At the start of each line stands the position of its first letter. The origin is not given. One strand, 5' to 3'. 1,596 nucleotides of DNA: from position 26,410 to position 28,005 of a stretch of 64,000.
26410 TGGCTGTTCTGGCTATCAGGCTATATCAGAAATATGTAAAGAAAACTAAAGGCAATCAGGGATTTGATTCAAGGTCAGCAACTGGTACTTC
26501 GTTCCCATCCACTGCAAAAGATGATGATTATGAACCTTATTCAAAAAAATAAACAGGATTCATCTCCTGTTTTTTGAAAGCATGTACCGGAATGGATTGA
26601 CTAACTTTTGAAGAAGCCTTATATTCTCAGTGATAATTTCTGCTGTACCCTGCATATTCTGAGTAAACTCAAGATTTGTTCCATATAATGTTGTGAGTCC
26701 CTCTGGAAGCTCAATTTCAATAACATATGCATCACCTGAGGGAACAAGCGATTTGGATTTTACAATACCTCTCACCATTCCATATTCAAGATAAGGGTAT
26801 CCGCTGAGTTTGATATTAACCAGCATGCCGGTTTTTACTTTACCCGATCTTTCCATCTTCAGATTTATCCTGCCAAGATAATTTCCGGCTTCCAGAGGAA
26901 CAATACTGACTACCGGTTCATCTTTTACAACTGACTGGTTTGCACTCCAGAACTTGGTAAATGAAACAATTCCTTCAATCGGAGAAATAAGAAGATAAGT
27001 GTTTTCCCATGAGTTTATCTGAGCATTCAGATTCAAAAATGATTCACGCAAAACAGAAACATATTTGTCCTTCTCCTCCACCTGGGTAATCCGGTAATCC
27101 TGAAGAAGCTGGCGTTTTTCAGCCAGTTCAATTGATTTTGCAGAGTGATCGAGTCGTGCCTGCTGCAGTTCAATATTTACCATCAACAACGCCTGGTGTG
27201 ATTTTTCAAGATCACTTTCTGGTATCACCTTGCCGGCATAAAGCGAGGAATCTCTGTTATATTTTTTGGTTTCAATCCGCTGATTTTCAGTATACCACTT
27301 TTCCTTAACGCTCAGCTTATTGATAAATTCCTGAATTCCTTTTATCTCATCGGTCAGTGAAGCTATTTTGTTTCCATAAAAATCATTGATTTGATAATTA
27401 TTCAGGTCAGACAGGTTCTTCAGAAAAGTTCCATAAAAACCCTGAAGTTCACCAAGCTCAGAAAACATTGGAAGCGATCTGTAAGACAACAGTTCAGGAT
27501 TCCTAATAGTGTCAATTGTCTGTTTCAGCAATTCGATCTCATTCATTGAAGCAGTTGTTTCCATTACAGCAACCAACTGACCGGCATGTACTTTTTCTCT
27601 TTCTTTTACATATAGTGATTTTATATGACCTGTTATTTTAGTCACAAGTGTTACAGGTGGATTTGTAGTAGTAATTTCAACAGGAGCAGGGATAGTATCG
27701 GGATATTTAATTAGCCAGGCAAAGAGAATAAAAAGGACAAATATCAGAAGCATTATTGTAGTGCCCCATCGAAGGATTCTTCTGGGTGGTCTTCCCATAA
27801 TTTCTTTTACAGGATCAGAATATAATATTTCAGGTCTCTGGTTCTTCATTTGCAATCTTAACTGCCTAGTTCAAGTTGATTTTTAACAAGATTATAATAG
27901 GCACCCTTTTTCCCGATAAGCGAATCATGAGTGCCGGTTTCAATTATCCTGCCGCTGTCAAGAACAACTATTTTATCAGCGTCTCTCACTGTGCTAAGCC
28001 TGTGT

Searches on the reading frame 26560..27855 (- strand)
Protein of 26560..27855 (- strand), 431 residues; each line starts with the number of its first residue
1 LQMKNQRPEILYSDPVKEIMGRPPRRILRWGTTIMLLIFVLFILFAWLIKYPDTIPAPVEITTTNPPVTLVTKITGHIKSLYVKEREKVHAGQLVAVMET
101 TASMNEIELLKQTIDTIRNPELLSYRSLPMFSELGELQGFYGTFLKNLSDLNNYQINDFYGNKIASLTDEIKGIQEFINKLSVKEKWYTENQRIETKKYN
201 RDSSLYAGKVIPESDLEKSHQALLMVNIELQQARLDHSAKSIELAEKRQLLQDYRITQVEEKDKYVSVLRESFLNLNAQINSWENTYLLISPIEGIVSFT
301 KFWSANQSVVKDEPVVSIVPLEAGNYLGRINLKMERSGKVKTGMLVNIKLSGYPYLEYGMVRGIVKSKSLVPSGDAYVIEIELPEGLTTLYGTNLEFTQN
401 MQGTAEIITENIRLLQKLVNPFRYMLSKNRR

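Call 8: search_protein_families(library=ncbifam, proteins=[window:26560-27855:-], max_evalue=1)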
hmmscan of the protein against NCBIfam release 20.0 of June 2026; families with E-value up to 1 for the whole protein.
window:26560-27855:- (431 aa): 12 families
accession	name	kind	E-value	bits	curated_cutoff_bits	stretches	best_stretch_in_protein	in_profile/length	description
TIGR01843.1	type_I_hlyD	subfamily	6.7e-27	94.5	208.65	1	26-423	2-412/422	HlyD family type I secretion periplasmic adaptor subunit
TIGR00998.1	8a0101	subfamily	2.1e-12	46.7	390.8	1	33-365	8-282/334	EmrA/EmrK family multidrug efflux transporter periplasmic adaptor subunit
TIGR03794.1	NHLM_micro_HlyD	equivalog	0.00048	19.2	156.2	1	38-373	27-341/421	NHLP bacteriocin system secretion protein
TIGR02971.1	heterocyst_DevB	subfamily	0.0005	19.6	129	1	75-104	24-53/327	ABC exporter membrane fusion protein, DevB family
TIGR01730.1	RND_mfp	subfamily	0.00066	18.7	94.9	1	68-113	27-72/322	efflux RND transporter periplasmic adaptor subunit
NF006761.0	PRK09282.1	domain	0.0074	14.8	402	1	64-109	518-563/591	pyruvate carboxylase subunit B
NF007785.0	PRK10476.1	equivalog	0.0079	15.1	376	1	34-99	14-80/347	multidrug transporter subunit MdtN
NF008606.0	PRK11578.1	equivalog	0.01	15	342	1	72-117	66-111/371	macrolide transporter subunit MacA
NF002939.0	PRK03598.1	equivalog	0.049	12.8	393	0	68-105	45-82/332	secretion protein HlyD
NF005553.0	PRK07217.1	subfamily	0.1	12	353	1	225-341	67-159/311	replication factor A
TIGR00999.1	8a0102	subfamily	0.14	11.2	319.3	1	176-249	24-91/271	CzcB/NccB family metal efflux transporter periplasmic adaptor subunit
TIGR03778.1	VPDSG_CTERM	subfamily_domain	0.66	10.2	22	0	31-47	5-21/24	VPDSG-CTERM sorting domain-containing protein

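Call 9: search_protein_families(library=pfam, proteins=[window:26560-27855:-], max_evalue=1)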
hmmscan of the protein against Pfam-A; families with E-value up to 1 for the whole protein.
window:26560-27855:- (431 aa): 5 families
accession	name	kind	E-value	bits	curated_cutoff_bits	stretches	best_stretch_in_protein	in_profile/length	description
PF13437.12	HlyD_3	-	2.4e-05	25.4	22.2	1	290-365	3-73/106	HlyD family secretion protein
PF01551.29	Peptidase_M23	-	0.0049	17.5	28.7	1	73-104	47-78/96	Peptidase family M23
PF00364.28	Biotin_lipoyl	-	0.12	12.7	22.1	1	76-108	15-46/73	Biotin-requiring enzyme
PF23195.1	UBQLN1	-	0.16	12.2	27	1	104-123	45-64/70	Ubiquilin-1-like domain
PF18205.6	VPDSG-CTERM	-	0.88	9.9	25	0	31-47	6-22/26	VPDSG-CTERM motif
